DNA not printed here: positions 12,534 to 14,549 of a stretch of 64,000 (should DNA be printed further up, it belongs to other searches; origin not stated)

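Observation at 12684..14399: Exported TPR-like protein carrying a complete DnaJ-type zinc-finger (4 x CxxCxGxG)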

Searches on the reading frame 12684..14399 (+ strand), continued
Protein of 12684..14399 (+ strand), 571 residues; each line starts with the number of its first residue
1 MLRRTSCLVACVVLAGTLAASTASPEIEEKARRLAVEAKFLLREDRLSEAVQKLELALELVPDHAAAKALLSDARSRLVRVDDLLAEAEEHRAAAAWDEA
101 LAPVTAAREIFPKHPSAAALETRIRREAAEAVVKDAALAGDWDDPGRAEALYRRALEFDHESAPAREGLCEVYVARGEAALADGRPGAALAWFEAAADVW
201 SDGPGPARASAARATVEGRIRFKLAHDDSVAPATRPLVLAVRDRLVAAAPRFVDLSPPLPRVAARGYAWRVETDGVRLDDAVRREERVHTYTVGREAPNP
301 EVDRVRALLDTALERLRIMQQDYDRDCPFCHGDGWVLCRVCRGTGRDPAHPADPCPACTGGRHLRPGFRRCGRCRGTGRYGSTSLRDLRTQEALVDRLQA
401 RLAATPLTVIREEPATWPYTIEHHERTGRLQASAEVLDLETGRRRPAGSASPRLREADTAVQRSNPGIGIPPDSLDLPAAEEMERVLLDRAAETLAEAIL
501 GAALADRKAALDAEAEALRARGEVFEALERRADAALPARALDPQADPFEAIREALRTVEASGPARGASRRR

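Call 29: search_solved_structures(query=A2, max_evalue=1, show_alignments=2)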
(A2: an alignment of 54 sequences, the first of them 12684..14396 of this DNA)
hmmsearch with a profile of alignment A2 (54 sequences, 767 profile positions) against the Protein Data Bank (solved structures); distinct sequences matched with E-value up to 1: 209 (the best 60 are shown).
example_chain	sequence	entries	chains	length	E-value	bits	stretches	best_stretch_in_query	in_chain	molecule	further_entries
9qhb_A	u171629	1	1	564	3.5e-52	181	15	28-116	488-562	Engineered tetratricopeptide repeat protein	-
8bu0_A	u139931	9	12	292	6.9e-34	120.4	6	28-116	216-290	Consensus tetratricopeptide repeat protein | Crystal structure of an 8-repeat consensus TPR superhelix with Zinc. | Monomer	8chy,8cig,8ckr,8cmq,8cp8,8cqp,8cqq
9qhc_A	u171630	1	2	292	4.5e-31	111.1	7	28-116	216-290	Engineered tetratricopeptide repeat protein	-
7obi_A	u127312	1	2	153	3.5e-22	81.7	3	77-165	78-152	CTPR-rv4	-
9gzg_A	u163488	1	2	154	3.6e-19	71.8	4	76-116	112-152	Engineered CTPR protein with glutamic acids for conductivity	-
6eou_A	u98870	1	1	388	9.4e-18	67.1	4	321-377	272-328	UDP-N-acetylglucosamine--peptide N-acetylglucosaminyltransferase 110 kDa subunit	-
7ntf_A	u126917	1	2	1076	9.5e-18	67.1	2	232-362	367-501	Isoform 1 of UDP-N-acetylglucosamine--peptide N-acetylglucosaminyltransferase 110 kDa subu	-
7yeh_B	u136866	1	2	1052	1.1e-17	66.9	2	235-362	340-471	UDP-N-acetylglucosamine--peptide N-acetylglucosaminyltransferase 110 kDa subunit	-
7yea_A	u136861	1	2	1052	1.1e-17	66.9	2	235-362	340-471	UDP-N-acetylglucosamine--peptide N-acetylglucosaminyltransferase 110 kDa subunit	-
8ch0_A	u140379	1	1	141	4e-17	65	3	29-106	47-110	Consensus tetratricopeptide repeat protein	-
2fo7_A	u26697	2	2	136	5.8e-17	64.5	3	29-102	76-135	SYNTHETIC CONSENSUS TPR PROTEIN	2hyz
1w3b_A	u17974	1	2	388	1.1e-16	63.6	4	321-377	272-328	UDP-N-ACETYLGLUCOSAMINE--PEPTIDE N-ACETYLGLUCOSAMINYLTRANSFERASE 110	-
1na0_A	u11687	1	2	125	1.6e-16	63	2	29-116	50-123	designed protein CTPR3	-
3kd7_A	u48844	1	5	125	5.9e-14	54.5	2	70-116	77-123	CTPR390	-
5hrz_A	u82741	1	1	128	6e-14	54.5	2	70-123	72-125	TPR domain protein 1na0C3_3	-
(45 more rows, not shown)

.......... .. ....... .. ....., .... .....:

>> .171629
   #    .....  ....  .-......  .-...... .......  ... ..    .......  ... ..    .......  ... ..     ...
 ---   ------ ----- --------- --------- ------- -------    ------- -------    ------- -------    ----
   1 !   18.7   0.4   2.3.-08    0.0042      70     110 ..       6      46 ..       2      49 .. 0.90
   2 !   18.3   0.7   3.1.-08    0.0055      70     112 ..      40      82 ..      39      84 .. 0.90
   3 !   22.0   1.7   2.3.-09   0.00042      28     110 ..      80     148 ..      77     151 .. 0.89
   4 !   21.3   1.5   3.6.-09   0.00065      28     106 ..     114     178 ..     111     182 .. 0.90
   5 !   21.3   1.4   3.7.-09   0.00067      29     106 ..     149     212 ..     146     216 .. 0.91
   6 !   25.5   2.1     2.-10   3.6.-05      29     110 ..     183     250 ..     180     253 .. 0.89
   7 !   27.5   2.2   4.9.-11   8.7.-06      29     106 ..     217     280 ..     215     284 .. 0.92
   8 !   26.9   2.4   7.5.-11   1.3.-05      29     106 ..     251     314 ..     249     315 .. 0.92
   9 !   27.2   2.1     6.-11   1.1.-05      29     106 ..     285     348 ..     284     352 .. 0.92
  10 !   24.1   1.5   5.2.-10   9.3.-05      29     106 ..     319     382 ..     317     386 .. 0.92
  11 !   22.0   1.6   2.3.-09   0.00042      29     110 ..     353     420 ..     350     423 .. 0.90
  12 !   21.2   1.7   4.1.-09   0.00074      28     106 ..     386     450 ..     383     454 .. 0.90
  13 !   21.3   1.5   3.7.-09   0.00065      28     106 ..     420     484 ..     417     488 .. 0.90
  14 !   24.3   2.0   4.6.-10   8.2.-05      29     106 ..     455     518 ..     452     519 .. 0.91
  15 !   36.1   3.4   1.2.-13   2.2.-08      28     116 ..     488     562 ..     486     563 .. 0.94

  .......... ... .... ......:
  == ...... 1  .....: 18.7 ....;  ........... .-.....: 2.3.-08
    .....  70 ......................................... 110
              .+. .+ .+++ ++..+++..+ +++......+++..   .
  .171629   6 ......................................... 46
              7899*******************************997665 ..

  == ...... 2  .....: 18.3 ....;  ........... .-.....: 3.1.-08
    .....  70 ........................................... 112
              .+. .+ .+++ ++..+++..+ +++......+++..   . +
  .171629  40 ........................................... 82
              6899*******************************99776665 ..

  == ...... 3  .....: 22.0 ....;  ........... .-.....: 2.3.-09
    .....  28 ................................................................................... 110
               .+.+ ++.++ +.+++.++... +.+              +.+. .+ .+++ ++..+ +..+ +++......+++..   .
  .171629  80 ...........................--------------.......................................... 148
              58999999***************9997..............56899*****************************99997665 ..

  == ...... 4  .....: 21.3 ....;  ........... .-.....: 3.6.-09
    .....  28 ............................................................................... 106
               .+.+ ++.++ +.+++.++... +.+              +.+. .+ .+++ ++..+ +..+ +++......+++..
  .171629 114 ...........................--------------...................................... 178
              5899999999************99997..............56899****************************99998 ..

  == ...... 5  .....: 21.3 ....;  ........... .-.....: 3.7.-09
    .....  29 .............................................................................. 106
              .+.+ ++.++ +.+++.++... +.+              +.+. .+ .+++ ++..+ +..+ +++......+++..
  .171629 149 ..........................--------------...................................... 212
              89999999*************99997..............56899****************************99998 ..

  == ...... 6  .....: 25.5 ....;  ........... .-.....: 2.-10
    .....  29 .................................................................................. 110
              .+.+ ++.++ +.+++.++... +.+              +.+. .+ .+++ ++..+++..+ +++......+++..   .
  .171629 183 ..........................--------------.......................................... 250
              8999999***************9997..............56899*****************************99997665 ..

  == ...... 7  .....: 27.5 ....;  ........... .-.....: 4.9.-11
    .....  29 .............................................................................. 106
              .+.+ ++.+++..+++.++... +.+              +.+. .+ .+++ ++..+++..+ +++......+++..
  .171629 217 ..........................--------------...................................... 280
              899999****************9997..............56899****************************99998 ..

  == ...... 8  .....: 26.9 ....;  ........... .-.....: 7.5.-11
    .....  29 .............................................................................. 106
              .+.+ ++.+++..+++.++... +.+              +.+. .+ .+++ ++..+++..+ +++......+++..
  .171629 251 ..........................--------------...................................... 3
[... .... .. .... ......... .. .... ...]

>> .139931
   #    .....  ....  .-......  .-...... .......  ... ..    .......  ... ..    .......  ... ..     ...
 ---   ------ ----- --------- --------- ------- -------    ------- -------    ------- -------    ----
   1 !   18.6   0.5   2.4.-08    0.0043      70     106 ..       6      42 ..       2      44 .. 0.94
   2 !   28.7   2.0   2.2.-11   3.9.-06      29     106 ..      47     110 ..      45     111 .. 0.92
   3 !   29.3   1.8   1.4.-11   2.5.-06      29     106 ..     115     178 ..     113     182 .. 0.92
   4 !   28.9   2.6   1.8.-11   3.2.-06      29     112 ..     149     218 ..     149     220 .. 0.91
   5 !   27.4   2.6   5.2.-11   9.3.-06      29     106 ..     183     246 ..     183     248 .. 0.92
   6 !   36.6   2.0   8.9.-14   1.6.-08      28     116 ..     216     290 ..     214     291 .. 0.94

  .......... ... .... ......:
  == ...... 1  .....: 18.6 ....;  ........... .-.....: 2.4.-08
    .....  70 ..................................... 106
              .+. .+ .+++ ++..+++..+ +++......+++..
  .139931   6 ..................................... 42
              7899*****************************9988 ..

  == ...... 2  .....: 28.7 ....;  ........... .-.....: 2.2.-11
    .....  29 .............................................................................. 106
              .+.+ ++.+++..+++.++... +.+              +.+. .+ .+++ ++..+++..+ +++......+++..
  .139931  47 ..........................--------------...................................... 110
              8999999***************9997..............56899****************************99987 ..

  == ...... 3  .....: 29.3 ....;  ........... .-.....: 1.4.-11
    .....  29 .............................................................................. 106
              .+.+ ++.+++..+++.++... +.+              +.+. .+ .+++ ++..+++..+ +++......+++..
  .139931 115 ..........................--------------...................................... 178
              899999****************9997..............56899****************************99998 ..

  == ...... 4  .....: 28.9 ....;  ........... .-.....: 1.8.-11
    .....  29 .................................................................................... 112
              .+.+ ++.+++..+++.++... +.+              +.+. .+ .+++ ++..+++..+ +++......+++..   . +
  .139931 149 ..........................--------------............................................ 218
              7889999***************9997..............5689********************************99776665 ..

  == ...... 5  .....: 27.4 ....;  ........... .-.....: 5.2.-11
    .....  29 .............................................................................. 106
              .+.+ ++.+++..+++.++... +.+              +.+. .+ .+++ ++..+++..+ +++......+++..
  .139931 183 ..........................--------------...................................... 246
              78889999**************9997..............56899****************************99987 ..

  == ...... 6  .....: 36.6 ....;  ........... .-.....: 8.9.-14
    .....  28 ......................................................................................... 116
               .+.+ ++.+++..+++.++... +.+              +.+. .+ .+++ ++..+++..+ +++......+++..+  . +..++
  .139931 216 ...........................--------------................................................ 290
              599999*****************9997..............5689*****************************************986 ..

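Call 30: search_protein_families(library=pfam, alignment_id=A2, max_evalue=0.01)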
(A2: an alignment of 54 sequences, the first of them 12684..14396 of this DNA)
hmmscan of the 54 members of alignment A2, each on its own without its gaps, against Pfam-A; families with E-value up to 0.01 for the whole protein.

A. member 1, window:12684-14396:+ (571 aa): 1 family
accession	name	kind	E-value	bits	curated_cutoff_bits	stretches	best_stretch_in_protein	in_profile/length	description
PF14559.12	TPR_19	-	0.0064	17.2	25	0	144-180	6-42/68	Tetratricopeptide repeat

B. families by the number of members that match (of 54 scanned): 31 families (the first 25 are shown)
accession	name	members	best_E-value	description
PF07719.23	TPR_2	51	6.1e-28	Tetratricopeptide repeat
PF00515.34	TPR_1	49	2.5e-20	Tetratricopeptide repeat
PF13414.12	TPR_11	45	3.3e-18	TPR repeat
PF14559.12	TPR_19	40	1.1e-19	Tetratricopeptide repeat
PF13428.12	TPR_14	39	1.3e-15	Tetratricopeptide repeat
PF13181.12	TPR_8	35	2.2e-14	Tetratricopeptide repeat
PF13432.12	TPR_16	27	2.4e-12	Tetratricopeptide repeat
PF00684.25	DnaJ_CXXCXGXG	19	1.4e-17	DnaJ central domain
PF13174.12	TPR_6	14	1.3e-11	Tetratricopeptide repeat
PF13176.12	TPR_7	12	2e-06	Tetratricopeptide repeat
PF24575.1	TPR_Slam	10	2.3e-08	Surface lipoprotein assembly modifier, N-terminal TPR repeats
PF25436.1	BSD2_CRD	10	4.6e-06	BSD2 cysteine rich domain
PF13424.12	TPR_12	9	1.3e-09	Tetratricopeptide repeat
PF13431.12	TPR_17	5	0.001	Tetratricopeptide repeat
PF25112.1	zf-AtTam37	3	0.00054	AtTam37 zinc finger region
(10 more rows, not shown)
